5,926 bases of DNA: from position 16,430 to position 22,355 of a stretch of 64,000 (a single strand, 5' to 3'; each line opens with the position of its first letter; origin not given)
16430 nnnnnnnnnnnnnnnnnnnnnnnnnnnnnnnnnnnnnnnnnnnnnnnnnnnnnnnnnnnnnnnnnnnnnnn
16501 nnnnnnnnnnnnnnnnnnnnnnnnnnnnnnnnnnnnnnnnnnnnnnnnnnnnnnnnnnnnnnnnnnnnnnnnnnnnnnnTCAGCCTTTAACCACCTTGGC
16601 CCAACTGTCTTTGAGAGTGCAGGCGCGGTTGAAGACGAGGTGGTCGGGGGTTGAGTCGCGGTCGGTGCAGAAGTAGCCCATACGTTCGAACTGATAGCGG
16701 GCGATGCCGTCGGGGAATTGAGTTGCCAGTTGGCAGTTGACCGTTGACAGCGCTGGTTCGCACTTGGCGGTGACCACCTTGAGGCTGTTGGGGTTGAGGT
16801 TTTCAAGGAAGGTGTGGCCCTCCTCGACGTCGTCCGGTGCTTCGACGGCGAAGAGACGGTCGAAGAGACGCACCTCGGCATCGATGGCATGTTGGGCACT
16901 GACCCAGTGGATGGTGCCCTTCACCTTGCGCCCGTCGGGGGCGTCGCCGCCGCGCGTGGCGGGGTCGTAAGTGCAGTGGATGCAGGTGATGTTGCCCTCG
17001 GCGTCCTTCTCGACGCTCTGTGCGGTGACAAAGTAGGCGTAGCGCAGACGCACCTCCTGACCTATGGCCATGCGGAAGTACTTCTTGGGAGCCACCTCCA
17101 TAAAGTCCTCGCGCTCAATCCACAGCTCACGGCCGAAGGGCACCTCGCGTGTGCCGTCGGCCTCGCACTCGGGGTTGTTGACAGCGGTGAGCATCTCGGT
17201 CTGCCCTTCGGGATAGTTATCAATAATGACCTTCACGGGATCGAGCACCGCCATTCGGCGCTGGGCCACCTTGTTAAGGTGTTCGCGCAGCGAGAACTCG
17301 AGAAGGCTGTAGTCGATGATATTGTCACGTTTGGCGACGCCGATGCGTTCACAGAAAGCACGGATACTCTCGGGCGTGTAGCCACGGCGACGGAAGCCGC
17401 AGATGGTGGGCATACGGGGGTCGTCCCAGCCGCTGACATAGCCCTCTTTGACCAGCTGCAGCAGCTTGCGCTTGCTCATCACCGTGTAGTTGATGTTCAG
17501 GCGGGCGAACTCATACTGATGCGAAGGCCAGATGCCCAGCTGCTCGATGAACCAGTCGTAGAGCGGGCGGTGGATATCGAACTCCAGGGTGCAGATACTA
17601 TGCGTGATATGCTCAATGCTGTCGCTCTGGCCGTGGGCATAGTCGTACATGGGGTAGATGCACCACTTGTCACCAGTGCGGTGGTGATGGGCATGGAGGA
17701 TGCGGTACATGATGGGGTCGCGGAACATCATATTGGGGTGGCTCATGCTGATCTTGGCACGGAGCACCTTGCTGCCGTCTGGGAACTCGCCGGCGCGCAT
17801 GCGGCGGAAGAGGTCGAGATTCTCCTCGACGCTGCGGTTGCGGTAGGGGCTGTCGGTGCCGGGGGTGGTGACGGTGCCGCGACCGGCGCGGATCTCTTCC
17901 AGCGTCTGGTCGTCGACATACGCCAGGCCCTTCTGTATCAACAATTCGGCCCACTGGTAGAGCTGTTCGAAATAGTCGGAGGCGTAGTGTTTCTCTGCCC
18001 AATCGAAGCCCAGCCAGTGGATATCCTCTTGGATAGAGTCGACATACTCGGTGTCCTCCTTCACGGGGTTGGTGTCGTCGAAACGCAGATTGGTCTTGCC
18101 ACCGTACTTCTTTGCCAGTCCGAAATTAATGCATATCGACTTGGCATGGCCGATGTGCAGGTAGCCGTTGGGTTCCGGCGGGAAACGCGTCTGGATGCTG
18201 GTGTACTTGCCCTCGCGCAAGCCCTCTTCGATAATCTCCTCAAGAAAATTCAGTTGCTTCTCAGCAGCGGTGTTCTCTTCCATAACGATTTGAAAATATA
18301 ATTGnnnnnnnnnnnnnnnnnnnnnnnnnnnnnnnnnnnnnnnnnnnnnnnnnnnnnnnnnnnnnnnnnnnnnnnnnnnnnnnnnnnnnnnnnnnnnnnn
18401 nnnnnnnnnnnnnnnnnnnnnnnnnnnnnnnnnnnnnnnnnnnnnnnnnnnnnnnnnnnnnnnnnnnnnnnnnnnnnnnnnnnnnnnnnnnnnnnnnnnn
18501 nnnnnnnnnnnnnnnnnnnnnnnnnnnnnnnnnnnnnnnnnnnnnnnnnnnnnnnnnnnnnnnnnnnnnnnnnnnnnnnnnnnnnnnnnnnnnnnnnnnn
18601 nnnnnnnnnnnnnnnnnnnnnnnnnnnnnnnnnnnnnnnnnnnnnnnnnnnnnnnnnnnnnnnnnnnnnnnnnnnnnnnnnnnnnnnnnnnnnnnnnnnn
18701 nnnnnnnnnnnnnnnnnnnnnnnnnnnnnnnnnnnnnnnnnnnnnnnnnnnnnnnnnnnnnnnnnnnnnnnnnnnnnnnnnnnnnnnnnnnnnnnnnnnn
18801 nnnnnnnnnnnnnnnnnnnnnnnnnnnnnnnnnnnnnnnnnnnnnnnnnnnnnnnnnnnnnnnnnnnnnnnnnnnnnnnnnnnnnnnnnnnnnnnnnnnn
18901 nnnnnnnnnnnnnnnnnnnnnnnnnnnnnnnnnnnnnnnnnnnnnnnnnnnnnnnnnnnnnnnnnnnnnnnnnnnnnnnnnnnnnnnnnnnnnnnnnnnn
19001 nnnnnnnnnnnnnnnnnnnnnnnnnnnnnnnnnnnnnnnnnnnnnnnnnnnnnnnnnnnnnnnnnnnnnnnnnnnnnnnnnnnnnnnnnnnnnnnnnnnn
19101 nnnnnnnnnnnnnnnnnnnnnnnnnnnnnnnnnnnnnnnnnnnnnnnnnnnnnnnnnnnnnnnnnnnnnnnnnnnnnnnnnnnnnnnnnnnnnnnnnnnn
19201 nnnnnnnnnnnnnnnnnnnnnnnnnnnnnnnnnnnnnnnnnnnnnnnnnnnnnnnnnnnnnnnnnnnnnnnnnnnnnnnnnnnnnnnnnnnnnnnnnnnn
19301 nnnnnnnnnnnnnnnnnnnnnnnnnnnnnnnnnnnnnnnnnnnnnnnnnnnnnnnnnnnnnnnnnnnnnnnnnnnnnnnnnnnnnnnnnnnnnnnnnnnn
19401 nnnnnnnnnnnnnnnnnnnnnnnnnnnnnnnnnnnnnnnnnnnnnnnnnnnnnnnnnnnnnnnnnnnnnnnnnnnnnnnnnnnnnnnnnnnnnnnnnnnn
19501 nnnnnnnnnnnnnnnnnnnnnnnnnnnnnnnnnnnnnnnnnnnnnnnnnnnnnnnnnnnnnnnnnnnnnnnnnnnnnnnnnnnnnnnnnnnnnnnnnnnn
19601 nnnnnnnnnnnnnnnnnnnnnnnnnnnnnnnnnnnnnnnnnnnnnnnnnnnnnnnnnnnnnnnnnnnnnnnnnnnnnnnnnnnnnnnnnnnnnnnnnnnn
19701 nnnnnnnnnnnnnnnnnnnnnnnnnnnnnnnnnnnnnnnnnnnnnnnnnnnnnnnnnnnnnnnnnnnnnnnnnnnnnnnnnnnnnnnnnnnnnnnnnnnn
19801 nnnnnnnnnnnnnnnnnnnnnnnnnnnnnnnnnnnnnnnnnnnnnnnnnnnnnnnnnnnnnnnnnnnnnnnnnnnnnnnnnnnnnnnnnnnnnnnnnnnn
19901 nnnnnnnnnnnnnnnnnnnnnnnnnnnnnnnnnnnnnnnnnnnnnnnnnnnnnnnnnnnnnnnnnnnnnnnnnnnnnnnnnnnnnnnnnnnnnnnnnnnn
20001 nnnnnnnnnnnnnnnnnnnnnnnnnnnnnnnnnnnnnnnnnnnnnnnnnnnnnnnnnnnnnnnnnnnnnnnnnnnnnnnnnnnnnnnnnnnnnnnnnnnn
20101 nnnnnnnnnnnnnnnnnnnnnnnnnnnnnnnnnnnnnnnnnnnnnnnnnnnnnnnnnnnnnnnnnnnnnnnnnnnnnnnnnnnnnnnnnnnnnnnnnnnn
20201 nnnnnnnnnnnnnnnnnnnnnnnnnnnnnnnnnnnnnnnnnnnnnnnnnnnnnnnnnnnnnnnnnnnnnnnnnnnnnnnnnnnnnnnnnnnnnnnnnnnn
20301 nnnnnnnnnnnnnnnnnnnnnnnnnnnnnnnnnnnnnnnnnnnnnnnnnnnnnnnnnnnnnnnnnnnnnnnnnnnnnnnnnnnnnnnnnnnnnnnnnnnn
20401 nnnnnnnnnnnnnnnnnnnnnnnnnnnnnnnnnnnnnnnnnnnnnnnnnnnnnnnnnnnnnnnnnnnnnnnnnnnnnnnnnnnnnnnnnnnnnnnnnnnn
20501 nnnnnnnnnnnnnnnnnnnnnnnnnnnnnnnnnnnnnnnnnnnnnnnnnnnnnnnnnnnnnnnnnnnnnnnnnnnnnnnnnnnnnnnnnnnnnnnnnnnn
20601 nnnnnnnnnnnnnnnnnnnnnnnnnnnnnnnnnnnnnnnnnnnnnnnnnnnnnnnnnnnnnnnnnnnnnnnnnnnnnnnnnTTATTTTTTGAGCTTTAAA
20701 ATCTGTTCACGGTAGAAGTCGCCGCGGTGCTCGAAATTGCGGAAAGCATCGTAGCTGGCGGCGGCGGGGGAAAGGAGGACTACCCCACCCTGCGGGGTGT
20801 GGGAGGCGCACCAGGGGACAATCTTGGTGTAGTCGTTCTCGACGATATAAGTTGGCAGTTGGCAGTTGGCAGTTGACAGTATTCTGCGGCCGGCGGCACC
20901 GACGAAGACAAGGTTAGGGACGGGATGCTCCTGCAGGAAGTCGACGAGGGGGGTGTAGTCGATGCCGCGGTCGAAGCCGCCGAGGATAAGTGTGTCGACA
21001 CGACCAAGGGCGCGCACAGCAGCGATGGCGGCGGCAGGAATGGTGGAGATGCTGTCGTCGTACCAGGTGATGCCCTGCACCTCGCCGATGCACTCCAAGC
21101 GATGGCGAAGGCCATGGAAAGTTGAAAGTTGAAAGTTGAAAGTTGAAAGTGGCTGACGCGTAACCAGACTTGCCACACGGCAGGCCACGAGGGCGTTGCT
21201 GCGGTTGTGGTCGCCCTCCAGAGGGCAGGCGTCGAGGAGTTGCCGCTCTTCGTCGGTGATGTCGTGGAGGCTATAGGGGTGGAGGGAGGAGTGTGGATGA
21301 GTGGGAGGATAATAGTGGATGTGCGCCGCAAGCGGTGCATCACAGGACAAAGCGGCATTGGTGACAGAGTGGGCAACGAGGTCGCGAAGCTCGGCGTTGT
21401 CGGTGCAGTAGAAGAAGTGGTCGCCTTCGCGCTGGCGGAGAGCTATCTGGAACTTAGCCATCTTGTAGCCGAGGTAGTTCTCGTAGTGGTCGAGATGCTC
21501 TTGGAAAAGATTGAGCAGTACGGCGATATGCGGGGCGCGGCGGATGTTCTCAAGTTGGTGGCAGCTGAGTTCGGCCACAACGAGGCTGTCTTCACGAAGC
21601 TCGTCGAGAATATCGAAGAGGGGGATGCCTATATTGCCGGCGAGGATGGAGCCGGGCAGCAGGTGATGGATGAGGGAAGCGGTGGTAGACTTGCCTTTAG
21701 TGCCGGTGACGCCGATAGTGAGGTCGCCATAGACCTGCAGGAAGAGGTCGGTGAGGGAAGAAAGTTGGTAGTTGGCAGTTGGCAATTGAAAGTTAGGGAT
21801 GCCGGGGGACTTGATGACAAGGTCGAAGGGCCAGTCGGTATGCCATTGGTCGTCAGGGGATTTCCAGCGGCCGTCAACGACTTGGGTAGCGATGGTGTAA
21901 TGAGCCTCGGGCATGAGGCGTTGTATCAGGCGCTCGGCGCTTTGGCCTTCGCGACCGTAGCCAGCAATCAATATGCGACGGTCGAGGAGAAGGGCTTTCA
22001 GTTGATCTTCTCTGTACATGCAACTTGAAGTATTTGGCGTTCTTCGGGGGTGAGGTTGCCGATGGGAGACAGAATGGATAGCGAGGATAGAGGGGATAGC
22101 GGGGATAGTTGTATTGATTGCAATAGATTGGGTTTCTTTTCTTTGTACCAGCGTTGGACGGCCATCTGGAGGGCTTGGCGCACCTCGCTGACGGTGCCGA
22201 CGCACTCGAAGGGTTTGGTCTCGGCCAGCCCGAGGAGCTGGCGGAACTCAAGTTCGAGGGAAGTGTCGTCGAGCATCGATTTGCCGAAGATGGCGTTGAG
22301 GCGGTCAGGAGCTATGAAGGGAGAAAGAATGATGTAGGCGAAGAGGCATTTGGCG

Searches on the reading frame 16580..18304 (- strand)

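Call 67: search_protein_families(library=pfam, proteins=[window:16580-18304:-], max_evalue=0.00001)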
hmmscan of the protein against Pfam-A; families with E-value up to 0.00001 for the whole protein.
window:16580-18304:- (574 aa): 3 families
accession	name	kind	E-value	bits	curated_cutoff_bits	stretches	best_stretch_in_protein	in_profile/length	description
PF00749.27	tRNA-synt_1c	-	4.3e-107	358.1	23.4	1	37-342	2-311/314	tRNA synthetases class I (E and Q), catalytic domain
PF03950.23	tRNA-synt_1c_C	-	3.7e-29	101.2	23.9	1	347-447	1-91/91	tRNA synthetases class I (E and Q), anti-codon binding domain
PF20974.2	tRNA-synt_1c_C2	-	5.2e-19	69.1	23.9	1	464-548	1-69/69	tRNA synthetases class I (E and Q), anti-codon binding domain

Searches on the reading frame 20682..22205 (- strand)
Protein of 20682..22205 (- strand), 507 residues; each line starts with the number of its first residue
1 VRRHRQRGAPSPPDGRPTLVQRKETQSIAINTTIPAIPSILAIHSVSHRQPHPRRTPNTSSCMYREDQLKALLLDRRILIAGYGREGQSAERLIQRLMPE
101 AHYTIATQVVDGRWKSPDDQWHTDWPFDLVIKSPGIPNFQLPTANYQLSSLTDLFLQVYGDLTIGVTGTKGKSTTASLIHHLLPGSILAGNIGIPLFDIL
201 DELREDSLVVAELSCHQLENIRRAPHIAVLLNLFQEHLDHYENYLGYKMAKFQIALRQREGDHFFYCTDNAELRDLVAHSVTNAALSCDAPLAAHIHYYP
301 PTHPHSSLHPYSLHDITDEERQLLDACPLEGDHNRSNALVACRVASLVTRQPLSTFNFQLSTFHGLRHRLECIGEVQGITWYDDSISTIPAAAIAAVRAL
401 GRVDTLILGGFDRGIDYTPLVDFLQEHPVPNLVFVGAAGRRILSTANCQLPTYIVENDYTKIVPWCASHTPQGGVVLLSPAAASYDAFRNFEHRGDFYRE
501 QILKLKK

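Call 5: search_protein_families(library=pfam, proteins=[window:20682-22205:-], max_evalue=0.01)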
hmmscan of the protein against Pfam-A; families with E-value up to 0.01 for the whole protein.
window:20682-22205:- (507 aa): 2 families
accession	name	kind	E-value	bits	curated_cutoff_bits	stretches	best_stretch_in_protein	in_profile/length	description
PF08245.18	Mur_ligase_M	-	3.4e-17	63.5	24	1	166-344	1-199/200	Mur ligase middle domain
PF02875.26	Mur_ligase_C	-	5e-05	24.6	28.4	1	368-481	1-126/127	Mur ligase, glutamate ligase domain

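Call 6: search_protein_families(library=ncbifam, proteins=[window:20682-22205:-], max_evalue=0.01)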
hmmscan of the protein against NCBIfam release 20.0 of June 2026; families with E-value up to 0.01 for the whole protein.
window:20682-22205:- (507 aa): 15 families
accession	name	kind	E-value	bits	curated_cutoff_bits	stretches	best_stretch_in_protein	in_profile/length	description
TIGR01087.1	murD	equivalog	4.5e-74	250.1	211.95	1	77-502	1-439/441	UDP-N-acetylmuramoyl-L-alanine--D-glutamate ligase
TIGR01082.1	murC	equivalog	3.1e-18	66.1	335.1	1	162-384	101-322/449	UDP-N-acetylmuramate--L-alanine ligase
TIGR01085.1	murE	subfamily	4.8e-16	58.7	257.3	2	204-377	152-330/472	UDP-N-acetylmuramyl-tripeptide synthetase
NF001124.0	PRK00139.1-2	equivalog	5.3e-13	48.5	476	2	203-400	172-371/500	UDP-N-acetylmuramoyl-L-alanyl-D-glutamate--2,6-diaminopimelate ligase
TIGR01143.1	murF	subfamily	1.7e-12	47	288.6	1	162-409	75-332/418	UDP-N-acetylmuramoyl-tripeptide--D-alanyl-D-alanine ligase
NF008896.0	PRK11929.1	equivalog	1.8e-11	42.7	1023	2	328-477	784-940/965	bifunctional UDP-N-acetylmuramoyl-L-alanyl-D-glutamate--2,6-diaminopimelate ligase MurE/UDP-N-acetylmuramoyl-tripeptide--D-alanyl-D-alanine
NF001126.0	PRK00139.1-4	equivalog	5.8e-10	38.3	373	1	208-380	174-343/486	UDP-N-acetylmuramoyl-L-alanyl-D-glutamate--2,6-diaminopimelate ligase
TIGR01081.1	mpl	equivalog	1.7e-08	33.9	388.7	1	329-400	274-343/448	UDP-N-acetylmuramate:L-alanyl-gamma-D-glutamyl-meso-diaminopimelate ligase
NF001123.0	PRK00139.1-1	equivalog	3e-07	29.5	586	1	208-378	177-349/493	UDP-N-acetylmuramoyl-L-alanyl-D-glutamate--2,6-diaminopimelate ligase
NF053645.1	pMurC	equivalog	1.9e-06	26.8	560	0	163-183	104-124/492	pseudomurein biosynthesis peptide ligase pMurC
NF053647.1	pMurD2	equivalog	1.4e-05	24.2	550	1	128-184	65-122/405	pseudomurein biosynthesis peptide ligase pMurD2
NF011171.0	PRK14573.1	equivalog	1.6e-05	23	1015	1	161-372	104-309/809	bifunctional UDP-N-acetylmuramate--L-alanine ligase/D-alanine--D-alanine ligase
NF033197.0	F430_CfbE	equivalog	2.8e-05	23.3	250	1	163-194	101-134/430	coenzyme F430 synthase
NF053646.1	pMurD1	equivalog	7.8e-05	21.5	610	0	163-183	111-131/465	pseudomurein biosynthesis peptide ligase pMurD1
NF008041.0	PRK10773.1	equivalog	0.0068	15.2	551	1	189-402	136-350/453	UDP-N-acetylmuramoyl-tripeptide--D-alanyl-D-alanine ligase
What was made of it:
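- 20682..22019 (-): MurD2-type Mur ligase gene, 445 aa. Its start overlaps the murL end by 22 nt. It carries three short heptanucleotide arrays of its own (20850-20880, 21115-21150, 21760-21794). TIGR01087 murD, 250 bits against a cut-off of 212 (call 6).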

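Call 70: search_solved_structures(query=window:20682-22019:-, max_evalue=1e-10, show_alignments=3)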
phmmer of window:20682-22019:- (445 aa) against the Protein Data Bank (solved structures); distinct sequences matched with E-value up to 1e-10: 11.
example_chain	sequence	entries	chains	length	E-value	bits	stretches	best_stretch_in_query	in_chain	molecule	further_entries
3lk7_A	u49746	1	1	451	2.6e-41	145.1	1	62-438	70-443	UDP-N-acetylmuramoylalanine--D-glutamate ligase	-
7sy9_A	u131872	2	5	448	1e-30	110.2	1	266-440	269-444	UDP-N-acetylmuramoylalanine--D-glutamate ligase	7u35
8dp2_A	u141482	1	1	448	1e-30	110.2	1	266-440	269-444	UDP-N-acetylmuramoylalanine--D-glutamate ligase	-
5a5f_A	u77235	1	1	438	1.5e-30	109.6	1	47-436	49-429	UDP-N-ACETYLMURAMOYLALANINE--D-GLUTAMATE LIGASE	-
2wjp_A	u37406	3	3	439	1.5e-30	109.6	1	47-436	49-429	UDP-N-ACETYLMURAMOYLALANINE--D-GLUTAMATE LIGASE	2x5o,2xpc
1e0d_A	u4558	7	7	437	1.6e-30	109.6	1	47-436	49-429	UDP-N-ACETYLMURAMOYLALANINE--D-GLUTAMATE LIGASE | UDP-N-ACETYLMURAMOYL-L-ALANINE:D-GLUTAMATE LIGASE | UDP-N-ACETYLMURAMOYL-L-ALANINE/:D-GLUTAMATE LIGASE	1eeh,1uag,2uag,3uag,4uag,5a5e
2jff_A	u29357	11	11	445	1.6e-30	109.5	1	47-436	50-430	UDP-N-ACETYLMURAMOYLALANINE--D-GLUTAMATE LIGASE | UDP-N-ACETYLMURAMOYL-ALANINE-D-GLUTAMATE LIGASE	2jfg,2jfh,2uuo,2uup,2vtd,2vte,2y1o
8v8w_A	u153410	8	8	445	1.6e-30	109.5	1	47-436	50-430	UDP-N-acetylmuramoylalanine--D-glutamate ligase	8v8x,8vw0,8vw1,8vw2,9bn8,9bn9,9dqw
8v8y_A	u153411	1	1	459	1.9e-30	109.3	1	47-436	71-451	UDP-N-acetylmuramoylalanine--D-glutamate ligase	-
7sir_A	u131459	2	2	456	3.9e-29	105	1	73-435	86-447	UDP-N-acetylmuramoylalanine--D-glutamate ligase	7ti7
4buc_A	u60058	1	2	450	9.3e-28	100.4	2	65-214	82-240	UDP-N-ACETYLMURAMOYLALANINE--D-GLUTAMATE LIGASE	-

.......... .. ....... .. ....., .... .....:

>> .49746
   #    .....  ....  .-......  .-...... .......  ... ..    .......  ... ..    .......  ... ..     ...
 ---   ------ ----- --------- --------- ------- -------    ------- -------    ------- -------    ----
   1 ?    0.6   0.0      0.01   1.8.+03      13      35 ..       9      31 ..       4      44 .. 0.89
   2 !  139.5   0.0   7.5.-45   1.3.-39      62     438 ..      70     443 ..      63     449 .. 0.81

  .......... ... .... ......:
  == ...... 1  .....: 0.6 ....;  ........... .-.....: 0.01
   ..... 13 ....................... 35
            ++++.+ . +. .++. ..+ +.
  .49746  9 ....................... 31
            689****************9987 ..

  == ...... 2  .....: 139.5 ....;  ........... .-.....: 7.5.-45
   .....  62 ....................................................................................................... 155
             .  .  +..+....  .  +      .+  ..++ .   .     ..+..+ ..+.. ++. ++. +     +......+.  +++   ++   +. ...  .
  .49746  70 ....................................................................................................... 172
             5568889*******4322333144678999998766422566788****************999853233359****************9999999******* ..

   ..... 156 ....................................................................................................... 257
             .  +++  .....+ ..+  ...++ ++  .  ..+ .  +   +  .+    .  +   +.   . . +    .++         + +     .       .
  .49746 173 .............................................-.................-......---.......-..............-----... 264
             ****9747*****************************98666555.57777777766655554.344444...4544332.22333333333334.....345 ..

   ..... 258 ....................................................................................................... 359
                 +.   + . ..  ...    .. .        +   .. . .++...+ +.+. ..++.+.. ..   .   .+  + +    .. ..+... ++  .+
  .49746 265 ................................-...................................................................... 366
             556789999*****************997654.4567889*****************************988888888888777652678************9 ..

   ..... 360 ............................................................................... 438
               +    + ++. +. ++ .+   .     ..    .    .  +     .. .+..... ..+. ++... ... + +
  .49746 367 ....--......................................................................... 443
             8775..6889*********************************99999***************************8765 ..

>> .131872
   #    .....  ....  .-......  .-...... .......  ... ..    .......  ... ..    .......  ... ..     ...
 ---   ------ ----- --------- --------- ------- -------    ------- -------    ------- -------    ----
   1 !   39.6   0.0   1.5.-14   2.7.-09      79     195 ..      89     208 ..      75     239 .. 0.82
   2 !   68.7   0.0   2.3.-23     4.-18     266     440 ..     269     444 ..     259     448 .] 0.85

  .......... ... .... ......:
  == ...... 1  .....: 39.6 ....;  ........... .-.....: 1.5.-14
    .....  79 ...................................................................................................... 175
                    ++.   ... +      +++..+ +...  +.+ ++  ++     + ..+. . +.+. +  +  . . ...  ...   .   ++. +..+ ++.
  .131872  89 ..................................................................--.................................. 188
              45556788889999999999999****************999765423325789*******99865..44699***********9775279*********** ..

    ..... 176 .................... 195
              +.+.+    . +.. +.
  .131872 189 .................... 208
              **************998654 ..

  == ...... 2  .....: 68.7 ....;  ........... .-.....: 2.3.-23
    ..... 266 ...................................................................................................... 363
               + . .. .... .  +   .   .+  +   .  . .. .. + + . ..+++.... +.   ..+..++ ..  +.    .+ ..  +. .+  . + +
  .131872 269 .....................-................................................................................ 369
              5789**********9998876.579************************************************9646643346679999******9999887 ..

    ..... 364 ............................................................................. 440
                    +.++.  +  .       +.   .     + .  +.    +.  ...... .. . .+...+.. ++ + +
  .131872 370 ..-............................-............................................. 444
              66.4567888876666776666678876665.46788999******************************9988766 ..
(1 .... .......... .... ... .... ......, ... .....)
